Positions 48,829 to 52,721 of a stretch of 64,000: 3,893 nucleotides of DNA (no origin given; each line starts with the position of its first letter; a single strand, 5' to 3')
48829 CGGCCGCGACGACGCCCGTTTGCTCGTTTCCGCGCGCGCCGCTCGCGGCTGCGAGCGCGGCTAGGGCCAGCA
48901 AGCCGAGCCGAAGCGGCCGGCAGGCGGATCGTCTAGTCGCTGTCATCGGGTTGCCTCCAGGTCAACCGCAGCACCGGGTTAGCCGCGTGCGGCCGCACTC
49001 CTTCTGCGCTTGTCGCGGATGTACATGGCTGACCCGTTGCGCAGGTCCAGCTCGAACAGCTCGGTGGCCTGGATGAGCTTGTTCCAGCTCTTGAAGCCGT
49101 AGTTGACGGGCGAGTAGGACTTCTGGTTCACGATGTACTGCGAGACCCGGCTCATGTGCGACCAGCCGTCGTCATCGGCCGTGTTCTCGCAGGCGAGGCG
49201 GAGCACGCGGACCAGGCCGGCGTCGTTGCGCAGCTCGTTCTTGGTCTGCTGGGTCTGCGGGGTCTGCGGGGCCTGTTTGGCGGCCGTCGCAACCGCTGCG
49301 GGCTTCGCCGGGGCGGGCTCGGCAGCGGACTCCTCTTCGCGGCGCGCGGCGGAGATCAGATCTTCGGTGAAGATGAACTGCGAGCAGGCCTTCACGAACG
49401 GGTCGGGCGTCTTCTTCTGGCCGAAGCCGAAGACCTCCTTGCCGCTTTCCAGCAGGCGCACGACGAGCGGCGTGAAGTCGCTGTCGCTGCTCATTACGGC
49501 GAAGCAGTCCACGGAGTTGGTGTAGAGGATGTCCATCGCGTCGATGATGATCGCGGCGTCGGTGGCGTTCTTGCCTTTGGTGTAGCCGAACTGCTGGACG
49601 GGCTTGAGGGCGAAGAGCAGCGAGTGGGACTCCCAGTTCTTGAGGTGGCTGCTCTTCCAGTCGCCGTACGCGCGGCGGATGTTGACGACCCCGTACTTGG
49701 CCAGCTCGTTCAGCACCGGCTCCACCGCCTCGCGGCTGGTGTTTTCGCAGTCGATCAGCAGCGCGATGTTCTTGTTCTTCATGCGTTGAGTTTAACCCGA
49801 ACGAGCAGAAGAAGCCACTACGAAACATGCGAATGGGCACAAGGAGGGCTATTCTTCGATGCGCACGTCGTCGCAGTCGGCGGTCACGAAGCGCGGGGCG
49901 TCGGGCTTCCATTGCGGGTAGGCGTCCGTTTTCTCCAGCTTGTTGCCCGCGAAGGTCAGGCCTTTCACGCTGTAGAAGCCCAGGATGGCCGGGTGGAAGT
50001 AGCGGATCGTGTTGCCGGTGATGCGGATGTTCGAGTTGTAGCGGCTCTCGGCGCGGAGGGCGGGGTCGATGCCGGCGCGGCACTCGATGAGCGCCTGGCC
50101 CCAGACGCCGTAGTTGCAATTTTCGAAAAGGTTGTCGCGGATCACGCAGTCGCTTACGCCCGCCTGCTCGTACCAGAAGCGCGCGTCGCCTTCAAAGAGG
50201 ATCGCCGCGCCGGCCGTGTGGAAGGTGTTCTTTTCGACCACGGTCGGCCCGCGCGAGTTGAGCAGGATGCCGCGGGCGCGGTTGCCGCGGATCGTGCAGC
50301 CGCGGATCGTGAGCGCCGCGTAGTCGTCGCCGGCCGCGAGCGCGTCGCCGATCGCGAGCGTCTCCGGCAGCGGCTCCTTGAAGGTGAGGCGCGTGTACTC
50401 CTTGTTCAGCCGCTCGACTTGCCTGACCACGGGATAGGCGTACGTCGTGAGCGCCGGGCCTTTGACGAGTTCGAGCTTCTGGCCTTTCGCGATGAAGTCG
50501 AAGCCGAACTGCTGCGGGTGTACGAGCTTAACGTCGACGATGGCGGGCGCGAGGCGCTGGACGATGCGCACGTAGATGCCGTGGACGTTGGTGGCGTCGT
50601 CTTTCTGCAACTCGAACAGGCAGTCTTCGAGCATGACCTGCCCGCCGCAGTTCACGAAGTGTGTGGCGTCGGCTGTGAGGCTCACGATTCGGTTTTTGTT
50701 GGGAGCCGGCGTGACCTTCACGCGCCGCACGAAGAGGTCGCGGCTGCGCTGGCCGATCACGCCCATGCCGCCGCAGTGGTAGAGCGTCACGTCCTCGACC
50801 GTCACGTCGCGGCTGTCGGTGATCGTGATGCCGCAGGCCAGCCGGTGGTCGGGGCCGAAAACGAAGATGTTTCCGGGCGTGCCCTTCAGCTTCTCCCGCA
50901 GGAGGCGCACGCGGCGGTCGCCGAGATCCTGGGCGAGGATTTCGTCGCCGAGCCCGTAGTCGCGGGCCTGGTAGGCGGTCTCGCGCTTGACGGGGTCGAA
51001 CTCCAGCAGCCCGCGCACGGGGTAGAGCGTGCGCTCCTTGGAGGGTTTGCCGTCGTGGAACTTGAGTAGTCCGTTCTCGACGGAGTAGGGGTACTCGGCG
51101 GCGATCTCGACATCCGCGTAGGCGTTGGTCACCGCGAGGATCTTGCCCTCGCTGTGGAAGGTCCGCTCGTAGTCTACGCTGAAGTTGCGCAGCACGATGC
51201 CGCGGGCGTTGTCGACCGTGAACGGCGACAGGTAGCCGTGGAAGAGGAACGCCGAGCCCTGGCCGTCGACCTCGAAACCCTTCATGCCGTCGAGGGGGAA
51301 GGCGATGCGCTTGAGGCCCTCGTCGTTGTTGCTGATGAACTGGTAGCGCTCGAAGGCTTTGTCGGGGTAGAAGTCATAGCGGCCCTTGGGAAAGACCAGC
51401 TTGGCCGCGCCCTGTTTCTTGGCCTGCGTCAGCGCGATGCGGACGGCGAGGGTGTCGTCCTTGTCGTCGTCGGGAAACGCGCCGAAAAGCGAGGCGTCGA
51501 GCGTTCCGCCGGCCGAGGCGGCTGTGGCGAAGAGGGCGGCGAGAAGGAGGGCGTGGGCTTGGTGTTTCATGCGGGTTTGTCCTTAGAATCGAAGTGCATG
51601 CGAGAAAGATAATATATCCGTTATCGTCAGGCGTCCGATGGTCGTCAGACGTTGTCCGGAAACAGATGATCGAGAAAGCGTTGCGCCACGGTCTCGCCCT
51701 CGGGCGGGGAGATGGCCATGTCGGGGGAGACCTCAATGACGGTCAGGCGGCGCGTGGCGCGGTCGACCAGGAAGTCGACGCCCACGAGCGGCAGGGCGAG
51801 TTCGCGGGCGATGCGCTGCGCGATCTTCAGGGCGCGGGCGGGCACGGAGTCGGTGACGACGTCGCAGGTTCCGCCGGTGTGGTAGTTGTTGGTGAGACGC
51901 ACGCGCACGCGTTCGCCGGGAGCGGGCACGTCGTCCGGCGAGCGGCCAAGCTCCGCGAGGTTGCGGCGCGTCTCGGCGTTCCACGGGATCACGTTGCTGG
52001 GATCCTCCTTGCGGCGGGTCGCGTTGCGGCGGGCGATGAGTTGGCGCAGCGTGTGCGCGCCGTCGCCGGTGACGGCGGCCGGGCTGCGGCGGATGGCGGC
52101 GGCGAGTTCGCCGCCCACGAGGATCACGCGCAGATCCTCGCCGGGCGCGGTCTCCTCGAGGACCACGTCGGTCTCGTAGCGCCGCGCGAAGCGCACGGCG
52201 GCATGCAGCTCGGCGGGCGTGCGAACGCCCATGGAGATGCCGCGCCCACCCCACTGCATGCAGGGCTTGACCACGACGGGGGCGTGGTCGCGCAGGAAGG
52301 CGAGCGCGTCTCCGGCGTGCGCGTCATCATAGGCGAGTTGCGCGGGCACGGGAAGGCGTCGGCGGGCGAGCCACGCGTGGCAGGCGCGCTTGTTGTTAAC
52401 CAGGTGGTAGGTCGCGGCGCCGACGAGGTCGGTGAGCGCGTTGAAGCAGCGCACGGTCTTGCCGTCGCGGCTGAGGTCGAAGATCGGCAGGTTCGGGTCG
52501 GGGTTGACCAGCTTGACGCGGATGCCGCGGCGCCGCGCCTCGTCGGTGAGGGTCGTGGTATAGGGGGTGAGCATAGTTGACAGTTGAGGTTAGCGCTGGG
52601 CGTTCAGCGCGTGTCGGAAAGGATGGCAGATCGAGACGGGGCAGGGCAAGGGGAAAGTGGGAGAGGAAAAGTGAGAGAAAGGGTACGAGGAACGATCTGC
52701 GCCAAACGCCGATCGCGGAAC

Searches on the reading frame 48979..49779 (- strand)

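Call 34: search_protein_families(library=pfam, proteins=[window:48979-49779:-], max_evalue=0.01)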
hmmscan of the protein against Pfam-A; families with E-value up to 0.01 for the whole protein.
window:48979-49779:- (266 aa): 3 families
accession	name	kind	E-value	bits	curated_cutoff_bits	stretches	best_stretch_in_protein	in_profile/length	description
PF01936.24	NYN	-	1.2e-34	120.3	24.2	1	4-138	1-144/145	NYN domain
PF12872.13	OST-HTH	-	6e-08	32.9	23.8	1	187-249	7-66/71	OST-HTH/LOTUS domain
PF18475.7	PIN7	-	0.0045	18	34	1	8-109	1-99/103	PIN domain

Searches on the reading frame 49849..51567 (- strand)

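Call 34: search_protein_families(library=pfam, proteins=[window:49849-51567:-], max_evalue=0.01)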
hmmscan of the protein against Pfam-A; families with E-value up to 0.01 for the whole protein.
window:49849-51567:- (572 aa): 5 families
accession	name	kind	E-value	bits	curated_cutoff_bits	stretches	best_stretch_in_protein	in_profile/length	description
PF23764.1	Beta-barrel_GLAA-B_II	-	1.2e-21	77.1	28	1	344-410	2-67/67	GLAA-B beta-barrel domain II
PF13229.12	Beta_helix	-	6.7e-14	52.3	25.9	1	417-488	55-118/158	Right handed beta helix region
PF23763.2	Beta-barrel_GLAA-B_I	-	5.6e-12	46.1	28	1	139-234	1-94/95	GLAA-B beta-barrel domain I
PF05048.19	NosD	-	9.6e-08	32.2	23.6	1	418-519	92-167/212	Periplasmic copper-binding protein (NosD)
PF12708.12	Pect-lyase_RHGA_epim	-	0.00025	21.4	27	0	28-65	7-45/213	Rhamnogalacturonase A/epimerase, pectate lyase-like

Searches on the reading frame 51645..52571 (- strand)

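Call 34: search_protein_families(library=pfam, proteins=[window:51645-52571:-], max_evalue=0.01)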
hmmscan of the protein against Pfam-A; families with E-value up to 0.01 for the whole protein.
window:51645-52571:- (308 aa): 7 families
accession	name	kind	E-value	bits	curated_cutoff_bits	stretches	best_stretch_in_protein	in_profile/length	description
PF08443.16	RimK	-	1.1e-07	32.1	21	1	59-163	2-106/188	RimK-like ATP-grasp domain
PF02955.21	GSH-S_ATP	-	1.1e-05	25.5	23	1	90-166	25-106/175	Prokaryotic glutathione synthetase, ATP-grasp domain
PF02655.19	ATP-grasp_3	-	9.4e-05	23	23.2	0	58-153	1-80/160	ATP-grasp domain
PF07478.18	Dala_Dala_lig_C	-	0.00022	21.3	24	1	98-155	38-94/204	D-ala D-ala ligase C-terminus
PF14397.11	ATPgrasp_ST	-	0.00049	19.8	31.4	1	53-115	14-79/278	Sugar-transfer associated ATP-grasp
PF02222.28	ATP-grasp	-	0.0066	16.6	27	0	95-143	29-77/179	ATP-grasp domain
PF02786.22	CPSase_L_D2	-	0.0083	16.1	19.8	0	84-131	25-72/211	Carbamoyl-phosphate synthase L chain, ATP binding domain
